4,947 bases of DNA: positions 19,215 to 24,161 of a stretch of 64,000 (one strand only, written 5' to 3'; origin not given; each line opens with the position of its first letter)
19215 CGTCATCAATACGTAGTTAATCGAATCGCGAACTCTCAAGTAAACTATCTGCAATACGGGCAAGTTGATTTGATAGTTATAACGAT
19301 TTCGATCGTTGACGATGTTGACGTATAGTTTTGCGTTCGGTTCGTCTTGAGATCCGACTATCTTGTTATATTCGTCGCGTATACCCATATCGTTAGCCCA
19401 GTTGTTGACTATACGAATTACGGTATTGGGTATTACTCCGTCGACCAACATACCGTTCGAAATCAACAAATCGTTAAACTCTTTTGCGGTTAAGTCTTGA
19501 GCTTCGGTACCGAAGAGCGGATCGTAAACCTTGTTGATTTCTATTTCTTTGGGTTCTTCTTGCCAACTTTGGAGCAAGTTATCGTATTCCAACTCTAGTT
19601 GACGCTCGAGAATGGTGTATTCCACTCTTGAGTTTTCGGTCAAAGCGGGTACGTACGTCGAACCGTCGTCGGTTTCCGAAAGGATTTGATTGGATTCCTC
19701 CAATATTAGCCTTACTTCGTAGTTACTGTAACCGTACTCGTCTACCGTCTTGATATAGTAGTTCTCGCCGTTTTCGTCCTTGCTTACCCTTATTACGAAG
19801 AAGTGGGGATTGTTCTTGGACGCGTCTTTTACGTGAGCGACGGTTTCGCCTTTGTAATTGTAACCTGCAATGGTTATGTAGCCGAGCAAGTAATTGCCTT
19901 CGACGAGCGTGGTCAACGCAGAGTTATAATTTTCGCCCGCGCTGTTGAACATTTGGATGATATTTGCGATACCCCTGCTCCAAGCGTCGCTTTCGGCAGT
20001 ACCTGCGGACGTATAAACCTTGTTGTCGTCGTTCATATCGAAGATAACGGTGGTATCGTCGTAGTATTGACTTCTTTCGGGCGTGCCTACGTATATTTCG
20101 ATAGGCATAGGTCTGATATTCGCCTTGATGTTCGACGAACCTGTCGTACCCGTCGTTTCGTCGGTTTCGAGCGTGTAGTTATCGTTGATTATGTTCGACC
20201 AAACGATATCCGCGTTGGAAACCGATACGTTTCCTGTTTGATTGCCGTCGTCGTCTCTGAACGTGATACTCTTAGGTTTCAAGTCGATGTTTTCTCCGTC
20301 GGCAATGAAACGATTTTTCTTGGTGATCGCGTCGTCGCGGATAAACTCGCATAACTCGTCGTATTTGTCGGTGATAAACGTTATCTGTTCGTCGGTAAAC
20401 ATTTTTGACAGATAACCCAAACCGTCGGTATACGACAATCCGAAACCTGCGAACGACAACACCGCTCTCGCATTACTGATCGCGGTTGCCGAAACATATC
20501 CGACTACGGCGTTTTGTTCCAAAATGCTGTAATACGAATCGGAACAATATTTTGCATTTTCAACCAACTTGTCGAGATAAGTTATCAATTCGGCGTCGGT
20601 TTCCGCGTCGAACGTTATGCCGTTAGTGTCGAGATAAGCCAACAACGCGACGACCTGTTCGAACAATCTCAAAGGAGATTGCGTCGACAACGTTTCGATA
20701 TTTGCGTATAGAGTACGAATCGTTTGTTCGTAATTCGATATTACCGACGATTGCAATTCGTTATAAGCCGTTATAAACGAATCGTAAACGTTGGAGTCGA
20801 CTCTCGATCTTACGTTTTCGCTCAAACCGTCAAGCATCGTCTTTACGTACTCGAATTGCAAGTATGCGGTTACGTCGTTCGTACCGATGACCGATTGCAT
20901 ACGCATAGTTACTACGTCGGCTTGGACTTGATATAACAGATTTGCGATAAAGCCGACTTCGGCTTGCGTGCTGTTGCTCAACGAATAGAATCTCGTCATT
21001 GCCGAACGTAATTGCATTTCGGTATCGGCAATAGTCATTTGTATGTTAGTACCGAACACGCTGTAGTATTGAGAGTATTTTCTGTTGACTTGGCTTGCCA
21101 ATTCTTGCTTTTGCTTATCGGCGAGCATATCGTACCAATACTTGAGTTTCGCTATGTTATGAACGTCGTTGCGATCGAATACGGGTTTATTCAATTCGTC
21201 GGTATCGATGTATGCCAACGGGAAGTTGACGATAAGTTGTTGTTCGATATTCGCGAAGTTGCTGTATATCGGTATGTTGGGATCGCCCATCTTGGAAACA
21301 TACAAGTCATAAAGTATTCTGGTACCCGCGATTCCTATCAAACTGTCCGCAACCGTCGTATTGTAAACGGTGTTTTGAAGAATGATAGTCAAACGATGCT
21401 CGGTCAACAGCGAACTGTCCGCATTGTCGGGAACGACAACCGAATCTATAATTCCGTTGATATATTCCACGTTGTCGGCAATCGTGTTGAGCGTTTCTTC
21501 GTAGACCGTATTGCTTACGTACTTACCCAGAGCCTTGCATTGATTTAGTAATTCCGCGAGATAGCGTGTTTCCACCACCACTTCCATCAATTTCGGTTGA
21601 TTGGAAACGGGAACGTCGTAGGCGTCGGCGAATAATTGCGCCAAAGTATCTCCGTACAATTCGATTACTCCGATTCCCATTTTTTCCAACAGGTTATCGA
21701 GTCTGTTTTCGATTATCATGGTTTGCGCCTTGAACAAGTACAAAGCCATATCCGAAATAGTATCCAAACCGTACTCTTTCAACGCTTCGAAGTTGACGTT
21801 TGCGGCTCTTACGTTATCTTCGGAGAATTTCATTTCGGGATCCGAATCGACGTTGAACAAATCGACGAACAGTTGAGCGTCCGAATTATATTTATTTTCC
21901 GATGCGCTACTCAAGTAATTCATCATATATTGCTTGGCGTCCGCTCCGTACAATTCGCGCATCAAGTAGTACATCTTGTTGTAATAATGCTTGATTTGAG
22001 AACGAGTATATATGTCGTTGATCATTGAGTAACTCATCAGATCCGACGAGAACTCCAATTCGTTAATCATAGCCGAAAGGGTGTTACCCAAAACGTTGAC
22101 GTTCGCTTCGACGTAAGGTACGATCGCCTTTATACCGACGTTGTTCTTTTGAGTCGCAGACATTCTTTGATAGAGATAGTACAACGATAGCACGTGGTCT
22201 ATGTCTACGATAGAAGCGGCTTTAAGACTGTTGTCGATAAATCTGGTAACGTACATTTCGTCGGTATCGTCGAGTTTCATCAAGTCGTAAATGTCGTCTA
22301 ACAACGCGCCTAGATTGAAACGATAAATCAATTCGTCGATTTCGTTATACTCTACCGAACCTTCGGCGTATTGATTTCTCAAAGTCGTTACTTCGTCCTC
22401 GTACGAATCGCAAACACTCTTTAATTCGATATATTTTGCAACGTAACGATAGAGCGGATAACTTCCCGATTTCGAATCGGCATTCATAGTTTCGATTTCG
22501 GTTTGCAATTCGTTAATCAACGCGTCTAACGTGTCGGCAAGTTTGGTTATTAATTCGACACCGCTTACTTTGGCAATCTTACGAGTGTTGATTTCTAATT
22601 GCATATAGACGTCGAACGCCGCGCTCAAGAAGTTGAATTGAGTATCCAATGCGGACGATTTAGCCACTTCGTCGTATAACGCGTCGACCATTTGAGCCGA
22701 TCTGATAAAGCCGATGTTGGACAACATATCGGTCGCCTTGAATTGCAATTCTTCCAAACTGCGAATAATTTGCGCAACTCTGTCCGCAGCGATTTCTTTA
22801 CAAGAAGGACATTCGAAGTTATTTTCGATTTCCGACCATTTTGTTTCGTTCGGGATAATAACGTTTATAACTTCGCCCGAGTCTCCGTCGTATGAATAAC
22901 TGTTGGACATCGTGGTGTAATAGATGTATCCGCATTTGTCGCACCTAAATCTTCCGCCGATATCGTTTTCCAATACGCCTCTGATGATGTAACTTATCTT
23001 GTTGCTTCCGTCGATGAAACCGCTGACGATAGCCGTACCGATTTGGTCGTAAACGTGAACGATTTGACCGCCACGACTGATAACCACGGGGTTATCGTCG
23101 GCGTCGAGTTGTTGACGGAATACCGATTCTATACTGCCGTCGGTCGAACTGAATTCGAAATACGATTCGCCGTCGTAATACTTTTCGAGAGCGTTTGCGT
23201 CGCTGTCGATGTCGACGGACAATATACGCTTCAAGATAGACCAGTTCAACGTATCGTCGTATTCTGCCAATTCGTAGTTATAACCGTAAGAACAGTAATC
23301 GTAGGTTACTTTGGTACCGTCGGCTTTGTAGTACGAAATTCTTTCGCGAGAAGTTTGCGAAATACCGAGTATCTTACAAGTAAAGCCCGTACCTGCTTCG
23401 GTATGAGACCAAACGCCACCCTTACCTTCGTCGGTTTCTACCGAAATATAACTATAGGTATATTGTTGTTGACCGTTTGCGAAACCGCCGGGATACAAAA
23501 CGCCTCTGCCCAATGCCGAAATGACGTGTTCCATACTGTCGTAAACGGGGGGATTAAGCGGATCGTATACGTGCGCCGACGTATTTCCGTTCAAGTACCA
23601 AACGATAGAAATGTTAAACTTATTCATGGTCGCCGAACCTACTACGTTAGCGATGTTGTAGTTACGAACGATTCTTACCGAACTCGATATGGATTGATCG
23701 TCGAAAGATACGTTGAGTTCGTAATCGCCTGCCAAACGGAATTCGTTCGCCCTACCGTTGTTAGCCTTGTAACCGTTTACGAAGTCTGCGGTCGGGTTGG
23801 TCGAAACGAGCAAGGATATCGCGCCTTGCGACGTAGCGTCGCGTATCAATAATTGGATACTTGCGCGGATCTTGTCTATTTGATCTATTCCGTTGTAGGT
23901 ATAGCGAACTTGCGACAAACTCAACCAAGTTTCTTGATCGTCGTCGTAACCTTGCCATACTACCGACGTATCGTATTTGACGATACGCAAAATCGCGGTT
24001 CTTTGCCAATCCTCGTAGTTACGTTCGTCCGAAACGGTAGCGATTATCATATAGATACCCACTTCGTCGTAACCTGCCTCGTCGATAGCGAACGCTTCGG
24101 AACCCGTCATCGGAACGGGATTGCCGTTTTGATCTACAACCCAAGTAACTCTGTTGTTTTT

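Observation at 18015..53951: Single ~36-kb gene encoding a ~11,978-aa surface protein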

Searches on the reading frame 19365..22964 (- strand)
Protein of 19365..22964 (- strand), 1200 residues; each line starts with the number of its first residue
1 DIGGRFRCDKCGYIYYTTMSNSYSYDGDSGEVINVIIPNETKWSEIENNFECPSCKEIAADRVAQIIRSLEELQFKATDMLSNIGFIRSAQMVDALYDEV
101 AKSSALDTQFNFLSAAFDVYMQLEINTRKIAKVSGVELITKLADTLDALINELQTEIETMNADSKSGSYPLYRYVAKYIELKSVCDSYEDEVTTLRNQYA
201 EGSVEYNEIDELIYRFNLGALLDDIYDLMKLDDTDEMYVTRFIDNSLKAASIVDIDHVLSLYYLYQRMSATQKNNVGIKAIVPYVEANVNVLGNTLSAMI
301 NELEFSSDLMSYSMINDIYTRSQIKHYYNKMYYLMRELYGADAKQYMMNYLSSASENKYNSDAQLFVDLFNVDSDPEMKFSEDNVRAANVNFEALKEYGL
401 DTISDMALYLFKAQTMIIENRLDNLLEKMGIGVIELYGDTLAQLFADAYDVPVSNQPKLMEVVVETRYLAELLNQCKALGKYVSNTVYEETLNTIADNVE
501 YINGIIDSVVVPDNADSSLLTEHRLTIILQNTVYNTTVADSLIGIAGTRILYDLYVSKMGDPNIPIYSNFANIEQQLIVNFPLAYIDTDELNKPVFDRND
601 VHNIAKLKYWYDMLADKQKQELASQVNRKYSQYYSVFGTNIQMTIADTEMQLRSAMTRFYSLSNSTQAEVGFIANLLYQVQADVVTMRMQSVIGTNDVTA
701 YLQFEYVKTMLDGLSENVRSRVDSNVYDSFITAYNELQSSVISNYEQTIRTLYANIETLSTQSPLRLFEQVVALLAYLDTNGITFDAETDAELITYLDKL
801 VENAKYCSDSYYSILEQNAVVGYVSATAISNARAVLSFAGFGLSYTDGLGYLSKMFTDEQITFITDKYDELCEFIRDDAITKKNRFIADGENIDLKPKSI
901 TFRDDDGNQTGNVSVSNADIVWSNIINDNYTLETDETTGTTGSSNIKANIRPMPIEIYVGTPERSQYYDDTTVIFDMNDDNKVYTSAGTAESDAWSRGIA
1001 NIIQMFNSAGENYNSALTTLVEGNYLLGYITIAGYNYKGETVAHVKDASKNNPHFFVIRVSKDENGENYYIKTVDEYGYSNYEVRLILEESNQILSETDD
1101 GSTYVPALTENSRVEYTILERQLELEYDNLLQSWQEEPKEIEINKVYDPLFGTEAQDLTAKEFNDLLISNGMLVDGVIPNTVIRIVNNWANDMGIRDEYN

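Call 50: search_protein_representatives(protein=window:19365-22964:-)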
Query: 1200 residues. Proteins with E-value up to 0.001 (for the whole library): 6; up to 1e-10: 5; up to 1e-30: 3. The best 6 are listed.
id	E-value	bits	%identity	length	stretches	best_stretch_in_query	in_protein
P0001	1.3e-202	692.3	42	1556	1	239-1200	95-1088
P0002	5.9e-138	478.2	31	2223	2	239-1199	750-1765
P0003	5.7e-53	196.8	29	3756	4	512-1084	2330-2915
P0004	2.5e-25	105.2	24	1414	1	235-1192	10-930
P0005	5.2e-17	77.7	59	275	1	1126-1200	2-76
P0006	7.4e-09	50.7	24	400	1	4-161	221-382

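Call 52: list_cluster_members(proteins=[P0001, P0002, P0003, P0004, P0005, P0006])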
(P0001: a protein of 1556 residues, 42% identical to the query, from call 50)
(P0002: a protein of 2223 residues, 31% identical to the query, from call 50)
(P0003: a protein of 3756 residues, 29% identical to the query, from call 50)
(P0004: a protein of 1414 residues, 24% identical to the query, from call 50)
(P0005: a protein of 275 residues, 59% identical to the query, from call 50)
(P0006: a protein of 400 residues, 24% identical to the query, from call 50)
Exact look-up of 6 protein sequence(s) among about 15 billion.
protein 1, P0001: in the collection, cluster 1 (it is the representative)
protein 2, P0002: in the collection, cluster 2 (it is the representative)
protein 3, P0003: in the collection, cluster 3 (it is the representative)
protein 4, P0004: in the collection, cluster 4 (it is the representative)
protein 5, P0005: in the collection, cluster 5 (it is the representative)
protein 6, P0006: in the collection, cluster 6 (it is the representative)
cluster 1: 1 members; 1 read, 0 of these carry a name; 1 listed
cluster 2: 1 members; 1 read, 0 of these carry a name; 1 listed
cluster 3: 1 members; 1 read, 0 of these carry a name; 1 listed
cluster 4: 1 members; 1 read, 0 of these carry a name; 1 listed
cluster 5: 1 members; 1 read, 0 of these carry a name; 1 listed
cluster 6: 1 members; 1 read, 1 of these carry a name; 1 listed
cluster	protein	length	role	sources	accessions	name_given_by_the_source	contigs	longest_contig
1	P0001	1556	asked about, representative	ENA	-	-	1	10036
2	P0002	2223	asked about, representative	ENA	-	-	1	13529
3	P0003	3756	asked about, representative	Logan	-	-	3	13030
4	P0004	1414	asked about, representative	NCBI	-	-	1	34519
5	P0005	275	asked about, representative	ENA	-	-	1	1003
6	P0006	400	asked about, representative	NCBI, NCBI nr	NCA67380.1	MAG: hypothetical protein EOM87_04885, partial [Clostridia bacterium] | hypothetical protein [Clostridia bacterium]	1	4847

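Call 53: find_encoding_contigs(protein=P0004, flank=10000, max_places=3)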
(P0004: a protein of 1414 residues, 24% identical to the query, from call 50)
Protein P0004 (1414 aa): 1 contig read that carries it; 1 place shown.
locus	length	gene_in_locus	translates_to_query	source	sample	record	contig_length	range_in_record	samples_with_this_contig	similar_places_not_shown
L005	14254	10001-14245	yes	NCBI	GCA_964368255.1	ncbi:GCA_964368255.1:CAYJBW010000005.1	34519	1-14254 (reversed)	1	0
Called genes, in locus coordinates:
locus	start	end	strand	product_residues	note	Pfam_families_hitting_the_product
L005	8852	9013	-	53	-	-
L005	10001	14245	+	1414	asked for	-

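Call 55: find_encoding_contigs(protein=P0003, flank=10000, max_places=3)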
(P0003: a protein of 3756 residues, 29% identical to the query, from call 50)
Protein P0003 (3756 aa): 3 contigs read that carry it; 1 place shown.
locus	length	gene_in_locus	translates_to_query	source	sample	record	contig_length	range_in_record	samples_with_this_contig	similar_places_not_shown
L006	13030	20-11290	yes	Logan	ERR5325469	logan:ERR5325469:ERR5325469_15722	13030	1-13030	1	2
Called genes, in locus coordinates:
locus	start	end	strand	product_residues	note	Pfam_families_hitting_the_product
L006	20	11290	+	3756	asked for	-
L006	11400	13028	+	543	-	?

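Call 56: find_encoding_contigs(protein=P0002, flank=10000, max_places=3)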
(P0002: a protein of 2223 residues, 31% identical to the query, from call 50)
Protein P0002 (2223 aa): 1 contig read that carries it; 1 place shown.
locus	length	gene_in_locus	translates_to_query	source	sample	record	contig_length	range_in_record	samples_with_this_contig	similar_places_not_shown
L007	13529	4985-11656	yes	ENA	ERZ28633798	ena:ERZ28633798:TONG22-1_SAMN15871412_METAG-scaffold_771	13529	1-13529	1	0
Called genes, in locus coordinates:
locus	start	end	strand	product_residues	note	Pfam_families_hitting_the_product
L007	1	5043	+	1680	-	?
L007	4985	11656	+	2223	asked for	-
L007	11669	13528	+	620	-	?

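Call 57: find_encoding_contigs(protein=P0001, flank=10000, max_places=3)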
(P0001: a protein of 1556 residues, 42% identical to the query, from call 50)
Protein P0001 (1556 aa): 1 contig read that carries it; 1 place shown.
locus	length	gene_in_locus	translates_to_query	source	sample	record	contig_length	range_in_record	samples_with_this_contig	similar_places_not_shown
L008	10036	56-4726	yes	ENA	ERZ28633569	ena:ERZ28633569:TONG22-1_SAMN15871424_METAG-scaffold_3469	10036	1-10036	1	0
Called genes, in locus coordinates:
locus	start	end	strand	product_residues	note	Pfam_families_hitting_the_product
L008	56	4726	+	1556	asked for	-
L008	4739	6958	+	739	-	-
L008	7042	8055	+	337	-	-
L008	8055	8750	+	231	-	-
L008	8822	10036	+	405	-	?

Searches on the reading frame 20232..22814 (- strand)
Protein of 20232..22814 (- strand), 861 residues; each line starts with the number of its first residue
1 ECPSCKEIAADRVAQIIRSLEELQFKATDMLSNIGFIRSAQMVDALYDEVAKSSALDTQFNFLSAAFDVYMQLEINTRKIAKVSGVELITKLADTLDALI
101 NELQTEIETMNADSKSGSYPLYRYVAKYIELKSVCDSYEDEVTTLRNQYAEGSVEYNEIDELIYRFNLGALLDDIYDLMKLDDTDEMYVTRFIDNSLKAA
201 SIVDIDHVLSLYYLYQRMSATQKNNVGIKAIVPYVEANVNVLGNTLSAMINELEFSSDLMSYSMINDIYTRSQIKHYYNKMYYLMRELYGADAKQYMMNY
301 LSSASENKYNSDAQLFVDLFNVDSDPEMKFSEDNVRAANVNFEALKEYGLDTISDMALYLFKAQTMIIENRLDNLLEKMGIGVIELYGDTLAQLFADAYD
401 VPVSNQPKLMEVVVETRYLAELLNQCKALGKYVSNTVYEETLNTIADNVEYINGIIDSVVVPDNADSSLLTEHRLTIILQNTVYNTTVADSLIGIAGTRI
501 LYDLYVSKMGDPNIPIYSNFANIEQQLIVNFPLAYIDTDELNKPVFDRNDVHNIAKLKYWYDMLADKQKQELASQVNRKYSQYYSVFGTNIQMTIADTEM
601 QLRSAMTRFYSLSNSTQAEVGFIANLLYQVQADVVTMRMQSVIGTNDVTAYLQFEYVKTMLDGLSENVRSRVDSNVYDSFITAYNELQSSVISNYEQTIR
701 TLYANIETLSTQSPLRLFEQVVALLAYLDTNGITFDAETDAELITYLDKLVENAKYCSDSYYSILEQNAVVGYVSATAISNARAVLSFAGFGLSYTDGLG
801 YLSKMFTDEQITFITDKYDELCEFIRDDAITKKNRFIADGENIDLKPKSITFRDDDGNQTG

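Call 26: search_protein_families(library=ncbifam, max_evalue=0.01, proteins=[window:20232-22814:-])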
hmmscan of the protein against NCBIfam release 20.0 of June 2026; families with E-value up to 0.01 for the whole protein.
window:20232-22814:- (861 aa): 0 families

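Call 87: search_solved_structures(query=A4, max_evalue=1)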
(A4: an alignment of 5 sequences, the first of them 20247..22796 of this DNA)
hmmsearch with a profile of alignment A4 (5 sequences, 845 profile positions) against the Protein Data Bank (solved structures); distinct sequences matched with E-value up to 1: 0.

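Call 88: search_protein_families(library=pfam, alignment_id=A4, max_evalue=0.1)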
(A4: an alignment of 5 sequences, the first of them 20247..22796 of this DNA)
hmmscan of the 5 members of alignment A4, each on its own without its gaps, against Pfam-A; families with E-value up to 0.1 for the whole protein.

A. member 1, window:20247-22796:- (850 aa): 1 family
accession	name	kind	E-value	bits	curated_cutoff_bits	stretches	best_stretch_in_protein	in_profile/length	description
PF06657.18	Cep57_MT_bd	-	0.056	14.3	31.3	0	124-154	12-42/77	Centrosome microtubule-binding domain of Cep57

B. families by the number of members that match (of 5 scanned): 2 families
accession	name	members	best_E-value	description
PF06657.18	Cep57_MT_bd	1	0.056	Centrosome microtubule-binding domain of Cep57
PF06851.17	DUF1247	1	0.068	Protein of unknown function (DUF1247)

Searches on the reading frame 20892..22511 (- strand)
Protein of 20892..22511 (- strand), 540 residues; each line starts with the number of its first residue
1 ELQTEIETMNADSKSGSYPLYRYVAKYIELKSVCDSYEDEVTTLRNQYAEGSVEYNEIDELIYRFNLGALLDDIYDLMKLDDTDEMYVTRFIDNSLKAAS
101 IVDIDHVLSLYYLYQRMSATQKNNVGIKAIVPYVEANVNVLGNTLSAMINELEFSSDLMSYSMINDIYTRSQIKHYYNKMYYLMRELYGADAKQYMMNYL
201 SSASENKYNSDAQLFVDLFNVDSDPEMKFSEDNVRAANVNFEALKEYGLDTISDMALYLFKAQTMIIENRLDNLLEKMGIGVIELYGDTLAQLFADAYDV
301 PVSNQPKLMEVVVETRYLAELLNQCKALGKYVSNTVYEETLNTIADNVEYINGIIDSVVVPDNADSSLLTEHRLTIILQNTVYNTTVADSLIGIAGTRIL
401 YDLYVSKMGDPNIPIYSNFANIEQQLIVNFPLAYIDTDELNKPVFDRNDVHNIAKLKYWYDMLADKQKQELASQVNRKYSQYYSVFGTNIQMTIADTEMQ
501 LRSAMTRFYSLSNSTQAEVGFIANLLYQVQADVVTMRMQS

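Call 8: search_protein_families(library=pfam, max_evalue=0.01, proteins=[window:20892-22511:-])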
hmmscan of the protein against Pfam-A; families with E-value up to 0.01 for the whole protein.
window:20892-22511:- (540 aa): 0 families

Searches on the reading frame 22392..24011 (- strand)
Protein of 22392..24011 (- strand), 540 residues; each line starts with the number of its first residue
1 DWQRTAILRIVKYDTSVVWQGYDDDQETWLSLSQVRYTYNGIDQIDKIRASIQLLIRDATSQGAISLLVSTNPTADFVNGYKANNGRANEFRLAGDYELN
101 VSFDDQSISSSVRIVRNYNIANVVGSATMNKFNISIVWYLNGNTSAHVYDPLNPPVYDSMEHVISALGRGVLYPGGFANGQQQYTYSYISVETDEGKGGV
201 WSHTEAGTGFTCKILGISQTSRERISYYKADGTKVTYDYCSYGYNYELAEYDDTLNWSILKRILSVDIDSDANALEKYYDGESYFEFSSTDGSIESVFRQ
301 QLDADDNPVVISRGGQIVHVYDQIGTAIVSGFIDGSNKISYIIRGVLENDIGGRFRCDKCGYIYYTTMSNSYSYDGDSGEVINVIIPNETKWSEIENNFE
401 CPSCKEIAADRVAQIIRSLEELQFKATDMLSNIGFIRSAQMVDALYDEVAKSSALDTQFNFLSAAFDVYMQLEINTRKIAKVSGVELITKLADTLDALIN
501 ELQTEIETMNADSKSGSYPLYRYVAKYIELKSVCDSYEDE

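Call 8: search_protein_families(library=pfam, max_evalue=0.01, proteins=[window:22392-24011:-])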
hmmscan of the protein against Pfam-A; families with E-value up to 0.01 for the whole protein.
window:22392-24011:- (540 aa): 1 family
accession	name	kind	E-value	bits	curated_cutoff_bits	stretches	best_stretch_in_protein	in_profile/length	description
PF00301.25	Rubredoxin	-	0.00036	21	23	1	371-405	8-41/47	Rubredoxin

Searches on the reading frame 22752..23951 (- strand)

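Call 26: search_protein_families(library=ncbifam, max_evalue=0.01, proteins=[window:22752-23951:-])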
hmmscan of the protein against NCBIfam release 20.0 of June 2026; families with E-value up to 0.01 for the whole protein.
window:22752-23951:- (400 aa): 1 family
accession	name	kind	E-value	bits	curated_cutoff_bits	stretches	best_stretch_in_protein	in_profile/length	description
TIGR01384.1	TFS_arch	equivalog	0.0006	20.5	64.75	1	332-386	14-69/101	transcription factor S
